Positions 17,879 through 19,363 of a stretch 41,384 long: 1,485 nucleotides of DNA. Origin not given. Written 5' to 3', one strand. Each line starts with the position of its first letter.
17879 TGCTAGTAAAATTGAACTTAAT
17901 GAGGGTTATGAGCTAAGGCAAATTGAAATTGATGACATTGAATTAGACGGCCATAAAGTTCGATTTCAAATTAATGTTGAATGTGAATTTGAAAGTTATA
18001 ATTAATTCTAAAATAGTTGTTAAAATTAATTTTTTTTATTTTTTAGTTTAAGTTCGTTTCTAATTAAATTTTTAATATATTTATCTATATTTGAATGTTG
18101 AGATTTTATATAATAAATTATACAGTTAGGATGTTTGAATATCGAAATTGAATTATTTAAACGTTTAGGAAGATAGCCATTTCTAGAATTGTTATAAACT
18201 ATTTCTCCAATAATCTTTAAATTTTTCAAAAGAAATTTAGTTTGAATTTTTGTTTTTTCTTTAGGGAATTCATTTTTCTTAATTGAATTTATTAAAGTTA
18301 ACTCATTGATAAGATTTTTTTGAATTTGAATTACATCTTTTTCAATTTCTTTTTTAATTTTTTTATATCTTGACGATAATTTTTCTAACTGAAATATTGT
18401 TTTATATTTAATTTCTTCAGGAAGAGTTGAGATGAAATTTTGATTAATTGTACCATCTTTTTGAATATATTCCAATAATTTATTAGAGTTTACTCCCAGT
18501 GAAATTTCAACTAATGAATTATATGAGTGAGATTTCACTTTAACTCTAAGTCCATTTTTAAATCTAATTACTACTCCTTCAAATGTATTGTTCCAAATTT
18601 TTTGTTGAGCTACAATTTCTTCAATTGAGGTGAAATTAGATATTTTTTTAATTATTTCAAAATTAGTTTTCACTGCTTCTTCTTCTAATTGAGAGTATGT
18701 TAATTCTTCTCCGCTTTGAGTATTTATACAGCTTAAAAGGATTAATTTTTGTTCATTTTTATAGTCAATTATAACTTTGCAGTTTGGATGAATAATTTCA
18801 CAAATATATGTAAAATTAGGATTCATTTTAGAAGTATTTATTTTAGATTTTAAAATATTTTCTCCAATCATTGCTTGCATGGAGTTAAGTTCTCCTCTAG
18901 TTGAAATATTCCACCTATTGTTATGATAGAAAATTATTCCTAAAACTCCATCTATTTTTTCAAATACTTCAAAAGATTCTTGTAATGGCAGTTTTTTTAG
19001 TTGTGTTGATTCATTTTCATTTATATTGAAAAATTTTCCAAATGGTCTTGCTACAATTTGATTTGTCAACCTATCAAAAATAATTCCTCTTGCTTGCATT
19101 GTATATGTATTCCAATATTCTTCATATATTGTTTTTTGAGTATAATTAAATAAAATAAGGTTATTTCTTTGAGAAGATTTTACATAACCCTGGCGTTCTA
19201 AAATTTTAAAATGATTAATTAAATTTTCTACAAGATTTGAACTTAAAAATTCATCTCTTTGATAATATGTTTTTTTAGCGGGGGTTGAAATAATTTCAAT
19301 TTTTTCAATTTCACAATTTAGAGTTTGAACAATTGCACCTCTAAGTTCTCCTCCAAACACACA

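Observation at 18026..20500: Pnkp-like kinase-phosphatase-ligase RNA repair enzyme in an archaeal backbone, with no Hen1 partner and an extra C-terminal tail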

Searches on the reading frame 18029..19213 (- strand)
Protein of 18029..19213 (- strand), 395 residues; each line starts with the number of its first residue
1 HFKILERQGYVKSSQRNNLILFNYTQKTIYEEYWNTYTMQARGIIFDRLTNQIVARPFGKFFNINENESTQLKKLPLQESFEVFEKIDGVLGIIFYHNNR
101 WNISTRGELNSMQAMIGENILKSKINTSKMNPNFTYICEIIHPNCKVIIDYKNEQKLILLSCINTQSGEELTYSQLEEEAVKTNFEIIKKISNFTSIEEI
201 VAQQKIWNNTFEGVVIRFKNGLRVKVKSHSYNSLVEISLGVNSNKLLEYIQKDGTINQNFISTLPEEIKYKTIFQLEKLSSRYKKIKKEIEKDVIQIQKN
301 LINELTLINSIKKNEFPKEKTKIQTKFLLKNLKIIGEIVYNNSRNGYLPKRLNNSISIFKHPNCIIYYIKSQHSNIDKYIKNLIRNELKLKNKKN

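Call 50: search_solved_structures(query=A2, max_evalue=0.01, show_alignments=2)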
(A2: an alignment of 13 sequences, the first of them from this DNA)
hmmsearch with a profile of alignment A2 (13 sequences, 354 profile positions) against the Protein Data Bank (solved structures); distinct sequences matched with E-value up to 0.01: 6.
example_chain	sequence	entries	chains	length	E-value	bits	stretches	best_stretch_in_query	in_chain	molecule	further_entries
2c5u_A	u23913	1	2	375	3.6e-32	115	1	30-275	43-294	RNA LIGASE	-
9do4_B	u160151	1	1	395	4.1e-32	114.8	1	30-275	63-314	RNA ligase 1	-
5tt6_A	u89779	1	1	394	7.9e-31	110.6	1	30-275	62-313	T4 RNA ligase 1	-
9qw7_A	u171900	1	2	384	1.6e-08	37.3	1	39-217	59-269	tRNA ligase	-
8uce_A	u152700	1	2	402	0.0056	19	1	78-236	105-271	ATP dependent DNA ligase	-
8ucf_A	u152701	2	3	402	0.0093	18.3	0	78-235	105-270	ATP dependent DNA ligase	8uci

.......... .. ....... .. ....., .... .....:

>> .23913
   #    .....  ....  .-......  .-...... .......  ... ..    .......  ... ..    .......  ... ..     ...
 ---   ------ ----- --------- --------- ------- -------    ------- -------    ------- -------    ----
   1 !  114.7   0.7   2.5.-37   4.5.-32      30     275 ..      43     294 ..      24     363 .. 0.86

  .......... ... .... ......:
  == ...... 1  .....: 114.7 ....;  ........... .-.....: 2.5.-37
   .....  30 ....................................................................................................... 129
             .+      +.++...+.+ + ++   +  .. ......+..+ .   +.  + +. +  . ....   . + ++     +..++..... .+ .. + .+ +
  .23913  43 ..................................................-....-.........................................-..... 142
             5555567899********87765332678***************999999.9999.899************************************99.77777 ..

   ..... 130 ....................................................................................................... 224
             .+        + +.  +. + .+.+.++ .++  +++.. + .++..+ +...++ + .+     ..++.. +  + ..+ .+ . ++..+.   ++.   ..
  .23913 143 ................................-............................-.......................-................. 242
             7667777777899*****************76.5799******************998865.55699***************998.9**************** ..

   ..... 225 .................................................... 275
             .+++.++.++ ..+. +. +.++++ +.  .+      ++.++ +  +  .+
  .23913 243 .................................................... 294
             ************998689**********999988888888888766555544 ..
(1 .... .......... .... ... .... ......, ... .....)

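Call 76: predict_structure(alignment_id=A2)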
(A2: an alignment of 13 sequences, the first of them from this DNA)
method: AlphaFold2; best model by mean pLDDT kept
length: 395 residues; sequences in the alignment: 13
mean_pLDDT: 84.3   pTM: 0.73
mean pLDDT of the five models: 84.3, 83.3, 83.3, 83.0, 80.8
residues with pLDDT >= 90: 212; 70-90: 115; 50-70: 38; < 50: 30
segments of 3 or more residues with pLDDT < 50: 311-316, 318-327, 345-356
pLDDT, mean of each block of 10 residues (from residue 1): 97 96 91 92 96 94 87 88 94 96 93 95 97 98 86 93 95 97 97 90 89 92 91 81 86 90 79 90 94 75 55 47 47 57 47 53 74 88 89 61
secondary structure, 60 per line:
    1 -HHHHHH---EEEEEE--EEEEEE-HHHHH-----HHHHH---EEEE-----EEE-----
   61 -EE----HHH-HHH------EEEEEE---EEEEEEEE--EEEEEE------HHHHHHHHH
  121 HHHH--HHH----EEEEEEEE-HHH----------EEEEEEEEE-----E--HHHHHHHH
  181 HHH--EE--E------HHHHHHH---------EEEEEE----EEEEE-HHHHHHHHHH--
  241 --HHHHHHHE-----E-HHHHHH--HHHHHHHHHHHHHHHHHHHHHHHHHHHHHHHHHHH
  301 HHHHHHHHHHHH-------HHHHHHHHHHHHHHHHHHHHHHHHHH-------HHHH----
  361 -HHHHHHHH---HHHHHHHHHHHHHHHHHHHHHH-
elements in order: H2-7 E11-16 E19-24 H26-30 H36-40 E44-47 E53-55 E81-86 E90-97 E100-105 H112-124 E134-141 E156-164 H173-183 H197-203 E213-218 E223-227 H229-238 H243-249 H258-263 H266-312 H320-345 H353-356 H362-369 H373-394

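Call 79: fold_search(model_id=the predicted structure, library=pdb)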
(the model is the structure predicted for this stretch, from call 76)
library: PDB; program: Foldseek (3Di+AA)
matches with E <= 10: 437; with E <= 0.001: 70
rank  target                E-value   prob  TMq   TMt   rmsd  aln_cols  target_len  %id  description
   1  2c5u_A                1.2e-17  1.00  0.53  0.56  10.1       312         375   22  T4 RNA Ligase (Rnl1) Crystal Structure (released 2005-11-04)
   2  5tt6                  2.1e-17  1.00  0.52  0.54  15.9       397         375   18  T4 RNA Ligase 1 (K99M) (released 2017-03-08)
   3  9do4                  9.6e-17  1.00  0.54  0.58  13.1       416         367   19  Structure of T4 RNA Ligase 1 bound to ATP and Mg (released 2024-10-02)
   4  9qw7_A                8.0e-11  1.00  0.47  0.49   6.3       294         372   19  The crystal structure of the adenyly transferase domain of Candida glabrata tRNA ligase (released 2025-09-17)
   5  9qw7_B                1.1e-10  1.00  0.47  0.49  13.5       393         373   16  The crystal structure of the adenyly transferase domain of Candida glabrata tRNA ligase (released 2025-09-17)
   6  8rbj_A                2.1e-10  1.00  0.49  0.49  17.9       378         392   16  Structure of fungal tRNA ligase in complex with RNA (released 2025-06-18)
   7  8uch                  2.9e-10  1.00  0.45  0.47   7.6       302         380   16  Thermophilic RNA Ligase from Palaeococcus pacificus K92A + ATP (released 2024-02-21)
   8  8uce_A                8.2e-10  1.00  0.41  0.42   8.3       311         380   16  Thermophilic RNA Ligase from Palaeococcus pacificus + AMP (released 2024-02-21)
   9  6n0t                  8.7e-10  1.00  0.50  0.51   5.3       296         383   15  tRNA ligase (released 2019-01-09)
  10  9r3w                  1.2e-09  1.00  0.47  0.32  18.0       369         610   16  Fungal tRNA ligase Trl1-LIG-KIN (released 2025-10-08)
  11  6n67                  1.6e-09  1.00  0.49  0.50   8.1       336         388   15  Crystal structure of the ligase domain of fungal tRNA ligase Trl1 (released 2019-07-03)
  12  2vug_A                1.7e-09  1.00  0.46  0.48   6.8       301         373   15  The structure of an archaeal homodimeric RNA ligase (released 2008-06-03)
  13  8ucf                  2.8e-09  1.00  0.41  0.43   8.1       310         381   15  Thermophilic RNA Ligase from Palaeococcus pacificus K238G (released 2024-02-21)
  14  8uci_B                3.0e-09  1.00  0.45  0.47   5.3       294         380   15  Thermophilic RNA Ligase from Palaeococcus pacificus K238G + AMP (released 2024-02-21)
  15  8ucg_A                3.7e-09  1.00  0.42  0.44   7.9       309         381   16  Thermophilic RNA Ligase from Palaeococcus pacificus K92A (released 2024-02-21)
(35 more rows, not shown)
